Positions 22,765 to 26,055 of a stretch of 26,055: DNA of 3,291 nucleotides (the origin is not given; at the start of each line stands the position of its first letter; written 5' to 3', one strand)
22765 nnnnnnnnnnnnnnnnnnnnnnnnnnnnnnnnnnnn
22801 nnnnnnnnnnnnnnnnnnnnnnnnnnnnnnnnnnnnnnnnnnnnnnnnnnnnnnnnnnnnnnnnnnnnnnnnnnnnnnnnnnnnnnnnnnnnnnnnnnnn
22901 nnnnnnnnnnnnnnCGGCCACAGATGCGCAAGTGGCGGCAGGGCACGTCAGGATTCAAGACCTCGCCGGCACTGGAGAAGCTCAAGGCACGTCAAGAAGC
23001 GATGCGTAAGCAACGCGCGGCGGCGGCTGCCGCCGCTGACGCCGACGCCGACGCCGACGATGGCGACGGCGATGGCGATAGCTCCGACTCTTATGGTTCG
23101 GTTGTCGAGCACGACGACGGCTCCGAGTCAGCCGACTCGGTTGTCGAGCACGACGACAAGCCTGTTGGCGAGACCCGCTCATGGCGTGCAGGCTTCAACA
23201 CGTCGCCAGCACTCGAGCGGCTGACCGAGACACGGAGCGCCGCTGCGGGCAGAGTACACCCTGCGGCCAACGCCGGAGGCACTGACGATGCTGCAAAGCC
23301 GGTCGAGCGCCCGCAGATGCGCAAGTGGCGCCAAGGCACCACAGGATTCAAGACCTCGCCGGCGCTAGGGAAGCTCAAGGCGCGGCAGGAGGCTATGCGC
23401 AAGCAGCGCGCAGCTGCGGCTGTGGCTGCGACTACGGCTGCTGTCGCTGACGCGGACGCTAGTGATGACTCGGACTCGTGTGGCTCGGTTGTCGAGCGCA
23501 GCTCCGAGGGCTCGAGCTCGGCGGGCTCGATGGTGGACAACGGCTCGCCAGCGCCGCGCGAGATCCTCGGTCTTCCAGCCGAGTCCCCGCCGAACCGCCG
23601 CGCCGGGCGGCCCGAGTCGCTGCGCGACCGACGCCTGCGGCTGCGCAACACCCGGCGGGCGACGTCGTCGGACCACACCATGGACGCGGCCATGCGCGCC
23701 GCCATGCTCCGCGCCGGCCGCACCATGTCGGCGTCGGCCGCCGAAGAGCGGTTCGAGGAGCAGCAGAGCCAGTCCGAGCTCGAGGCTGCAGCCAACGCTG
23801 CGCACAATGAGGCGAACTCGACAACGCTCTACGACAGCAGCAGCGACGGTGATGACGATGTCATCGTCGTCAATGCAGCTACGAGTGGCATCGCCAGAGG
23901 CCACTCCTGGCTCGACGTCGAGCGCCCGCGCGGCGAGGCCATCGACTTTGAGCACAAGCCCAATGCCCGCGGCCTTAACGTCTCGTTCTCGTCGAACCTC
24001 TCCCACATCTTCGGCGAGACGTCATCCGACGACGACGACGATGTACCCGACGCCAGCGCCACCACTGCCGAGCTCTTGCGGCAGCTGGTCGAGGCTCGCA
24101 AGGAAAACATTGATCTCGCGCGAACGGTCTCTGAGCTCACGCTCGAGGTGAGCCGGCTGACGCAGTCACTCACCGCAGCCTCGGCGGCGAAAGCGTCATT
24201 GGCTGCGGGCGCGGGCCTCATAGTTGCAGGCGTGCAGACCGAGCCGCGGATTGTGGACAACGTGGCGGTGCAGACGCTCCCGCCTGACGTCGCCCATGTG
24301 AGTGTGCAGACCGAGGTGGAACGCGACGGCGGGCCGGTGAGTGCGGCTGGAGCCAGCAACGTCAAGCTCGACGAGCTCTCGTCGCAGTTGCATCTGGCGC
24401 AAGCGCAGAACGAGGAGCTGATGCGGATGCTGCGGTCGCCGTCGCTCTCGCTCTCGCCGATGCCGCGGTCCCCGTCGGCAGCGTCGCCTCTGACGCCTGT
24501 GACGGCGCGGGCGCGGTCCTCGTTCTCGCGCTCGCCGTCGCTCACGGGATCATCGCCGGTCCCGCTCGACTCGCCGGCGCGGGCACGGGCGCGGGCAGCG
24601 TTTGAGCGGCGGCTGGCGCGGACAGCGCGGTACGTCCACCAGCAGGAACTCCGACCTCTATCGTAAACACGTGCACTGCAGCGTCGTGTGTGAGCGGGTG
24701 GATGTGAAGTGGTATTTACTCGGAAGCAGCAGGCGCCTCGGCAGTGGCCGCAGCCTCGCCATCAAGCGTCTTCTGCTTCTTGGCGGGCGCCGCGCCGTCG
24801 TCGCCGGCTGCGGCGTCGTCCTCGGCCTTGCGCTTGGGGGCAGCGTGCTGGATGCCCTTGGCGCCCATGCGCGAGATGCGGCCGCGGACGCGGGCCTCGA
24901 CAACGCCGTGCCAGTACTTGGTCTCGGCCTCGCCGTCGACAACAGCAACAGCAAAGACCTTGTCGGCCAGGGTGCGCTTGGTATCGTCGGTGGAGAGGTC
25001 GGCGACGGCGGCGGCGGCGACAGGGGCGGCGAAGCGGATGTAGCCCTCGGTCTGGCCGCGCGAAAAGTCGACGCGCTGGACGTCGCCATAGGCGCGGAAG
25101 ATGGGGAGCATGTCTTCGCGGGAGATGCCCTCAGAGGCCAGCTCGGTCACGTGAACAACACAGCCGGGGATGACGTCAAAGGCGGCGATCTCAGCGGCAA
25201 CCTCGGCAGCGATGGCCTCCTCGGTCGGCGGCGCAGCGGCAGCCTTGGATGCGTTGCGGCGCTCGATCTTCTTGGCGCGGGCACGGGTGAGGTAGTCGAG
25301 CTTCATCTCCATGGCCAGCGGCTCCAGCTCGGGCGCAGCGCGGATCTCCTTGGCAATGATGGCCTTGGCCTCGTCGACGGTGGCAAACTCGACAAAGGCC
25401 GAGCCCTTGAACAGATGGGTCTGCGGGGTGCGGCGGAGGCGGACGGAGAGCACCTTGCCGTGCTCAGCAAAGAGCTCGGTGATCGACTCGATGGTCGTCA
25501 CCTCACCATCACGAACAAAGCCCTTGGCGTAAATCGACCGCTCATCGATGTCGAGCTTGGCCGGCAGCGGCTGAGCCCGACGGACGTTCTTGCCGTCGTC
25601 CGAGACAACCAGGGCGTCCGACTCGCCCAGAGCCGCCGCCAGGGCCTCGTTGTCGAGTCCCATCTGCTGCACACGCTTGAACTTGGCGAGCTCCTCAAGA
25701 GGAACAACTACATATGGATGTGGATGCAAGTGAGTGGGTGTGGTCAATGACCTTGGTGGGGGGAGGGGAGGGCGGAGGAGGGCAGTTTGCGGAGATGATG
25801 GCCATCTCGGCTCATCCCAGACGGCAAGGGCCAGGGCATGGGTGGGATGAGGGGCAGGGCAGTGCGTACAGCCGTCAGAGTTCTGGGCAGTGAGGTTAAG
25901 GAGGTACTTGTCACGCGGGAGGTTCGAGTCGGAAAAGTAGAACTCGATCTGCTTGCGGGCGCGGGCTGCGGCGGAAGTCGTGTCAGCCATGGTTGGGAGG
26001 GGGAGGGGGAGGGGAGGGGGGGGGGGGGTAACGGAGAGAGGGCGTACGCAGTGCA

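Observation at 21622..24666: Novel protein with four near-identical 79-aa tandem repeats (basic amphipathic segment plus poly-Ala plus acidic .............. tract)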

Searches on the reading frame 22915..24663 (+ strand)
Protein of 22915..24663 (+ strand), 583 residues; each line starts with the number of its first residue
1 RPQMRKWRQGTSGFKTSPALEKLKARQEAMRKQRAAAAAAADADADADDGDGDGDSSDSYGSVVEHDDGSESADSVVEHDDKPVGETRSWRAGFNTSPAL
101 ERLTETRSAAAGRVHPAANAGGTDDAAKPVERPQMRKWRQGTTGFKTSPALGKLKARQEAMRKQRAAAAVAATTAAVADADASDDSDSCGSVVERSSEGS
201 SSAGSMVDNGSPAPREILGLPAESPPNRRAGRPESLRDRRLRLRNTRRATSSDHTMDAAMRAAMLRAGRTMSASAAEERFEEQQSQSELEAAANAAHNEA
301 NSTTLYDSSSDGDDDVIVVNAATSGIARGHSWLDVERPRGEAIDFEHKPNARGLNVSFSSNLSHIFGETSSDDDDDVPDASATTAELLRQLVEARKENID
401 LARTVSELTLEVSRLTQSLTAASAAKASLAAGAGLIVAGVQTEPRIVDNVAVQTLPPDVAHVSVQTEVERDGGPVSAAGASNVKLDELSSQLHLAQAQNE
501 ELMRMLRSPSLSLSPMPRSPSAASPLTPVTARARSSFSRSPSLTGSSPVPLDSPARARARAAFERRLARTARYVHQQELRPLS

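Call 22: search_protein_representatives(protein=window:22915-24663:+)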
Query: 583 residues. Proteins with E-value up to 0.001 (for the whole library): 1; up to 1e-10: 1; up to 1e-30: 1. The best 1 are listed.
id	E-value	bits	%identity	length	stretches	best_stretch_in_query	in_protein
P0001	0.0e+00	1557.5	100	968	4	1-583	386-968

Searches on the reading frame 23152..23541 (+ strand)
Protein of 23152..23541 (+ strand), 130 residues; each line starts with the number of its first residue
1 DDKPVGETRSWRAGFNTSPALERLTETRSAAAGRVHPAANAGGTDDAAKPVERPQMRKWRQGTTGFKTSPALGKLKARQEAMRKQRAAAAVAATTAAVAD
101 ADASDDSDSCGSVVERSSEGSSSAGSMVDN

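Call 13: search_protein_families(library=pfam, proteins=[window:23152-23541:+], max_evalue=10)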
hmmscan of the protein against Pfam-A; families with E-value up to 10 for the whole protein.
window:23152-23541:+ (130 aa): 1 family
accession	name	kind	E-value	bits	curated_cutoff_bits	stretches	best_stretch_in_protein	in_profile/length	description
PF07941.16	K_channel_TID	-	0.56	11.2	25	1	80-121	32-74/75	Potassium channel Kv1.4 tandem inactivation domain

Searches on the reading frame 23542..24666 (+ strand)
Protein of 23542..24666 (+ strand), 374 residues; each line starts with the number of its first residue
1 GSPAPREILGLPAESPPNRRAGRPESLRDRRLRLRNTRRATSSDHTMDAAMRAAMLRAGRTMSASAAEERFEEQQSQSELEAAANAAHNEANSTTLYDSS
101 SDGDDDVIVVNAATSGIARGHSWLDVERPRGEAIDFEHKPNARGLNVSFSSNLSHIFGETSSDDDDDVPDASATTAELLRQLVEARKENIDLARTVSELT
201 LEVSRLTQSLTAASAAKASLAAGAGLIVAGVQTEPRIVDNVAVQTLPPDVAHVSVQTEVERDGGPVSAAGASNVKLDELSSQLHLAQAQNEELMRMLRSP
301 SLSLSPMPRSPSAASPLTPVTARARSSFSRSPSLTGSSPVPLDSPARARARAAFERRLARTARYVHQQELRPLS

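Call 13: search_protein_families(library=pfam, proteins=[window:23542-24666:+], max_evalue=10)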
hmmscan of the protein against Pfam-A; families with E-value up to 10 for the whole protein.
window:23542-24666:+ (374 aa): 8 families
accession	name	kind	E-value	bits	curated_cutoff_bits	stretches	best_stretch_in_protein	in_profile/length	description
PF02993.19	MCPVI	-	0.0046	17.3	28.4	1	249-360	90-198/225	Minor capsid protein VI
PF24627.1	PUMA_CC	-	0.073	13.5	30.1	1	178-217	34-73/74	PUMA coiled-coil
PF01139.22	RtcB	-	0.12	12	27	1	58-119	351-413/426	tRNA-splicing ligase RtcB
PF07989.16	Cnn_1N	-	0.14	12.8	28.5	1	184-215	40-71/74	Centrosomin N-terminal motif 1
PF24980.1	LSU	-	0.19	12.2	30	1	184-215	5-36/53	Response to Low Sulfur (LSU) family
PF04889.17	Cwf_Cwc_15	-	1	9.6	30.4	1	32-189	36-158/244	Cwf15/Cwc15 cell cycle control protein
PF19553.4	DUF6076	-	1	9.5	23.5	1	30-85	111-166/168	Family of unknown function (DUF6076)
PF24362.2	DUF7518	-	6.3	8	27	1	40-109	36-103/104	Family of unknown function (DUF7518)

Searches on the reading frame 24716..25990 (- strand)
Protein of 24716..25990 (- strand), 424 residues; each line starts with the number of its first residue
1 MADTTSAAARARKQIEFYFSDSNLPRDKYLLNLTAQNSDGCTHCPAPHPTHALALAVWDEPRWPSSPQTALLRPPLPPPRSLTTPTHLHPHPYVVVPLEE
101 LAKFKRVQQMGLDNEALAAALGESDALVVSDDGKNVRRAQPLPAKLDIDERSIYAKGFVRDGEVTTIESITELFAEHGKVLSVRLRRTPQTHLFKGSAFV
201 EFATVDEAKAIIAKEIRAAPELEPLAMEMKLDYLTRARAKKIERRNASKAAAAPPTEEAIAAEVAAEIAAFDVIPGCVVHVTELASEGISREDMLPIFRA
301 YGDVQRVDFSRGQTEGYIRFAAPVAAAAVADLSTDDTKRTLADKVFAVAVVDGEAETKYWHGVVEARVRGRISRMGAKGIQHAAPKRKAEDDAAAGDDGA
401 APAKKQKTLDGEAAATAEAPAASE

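Call 5: search_protein_families(library=pfam, proteins=[window:24716-25990:-], max_evalue=0.1)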
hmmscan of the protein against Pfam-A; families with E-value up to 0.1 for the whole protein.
window:24716-25990:- (424 aa): 5 families
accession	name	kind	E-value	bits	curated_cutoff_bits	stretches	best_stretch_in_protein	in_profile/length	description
PF08777.17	RRM_3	-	1.8e-18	66.9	22.9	1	276-371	1-94/102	RNA binding motif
PF05383.23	La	-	4.8e-16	58.8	37.1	2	12-40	2-30/59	La domain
PF00076.28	RRM_1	-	2.6e-14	53.3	20.7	2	165-213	10-57/70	RNA recognition motif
PF19977.5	xRRM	-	0.00016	22.3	23.7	1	303-365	43-117/120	xRRM domain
PF13893.12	RRM_5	-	0.071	13.2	27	0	269-313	19-63/125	RNA recognition motif. (a.k.a. RRM, RBD, or RNP domain)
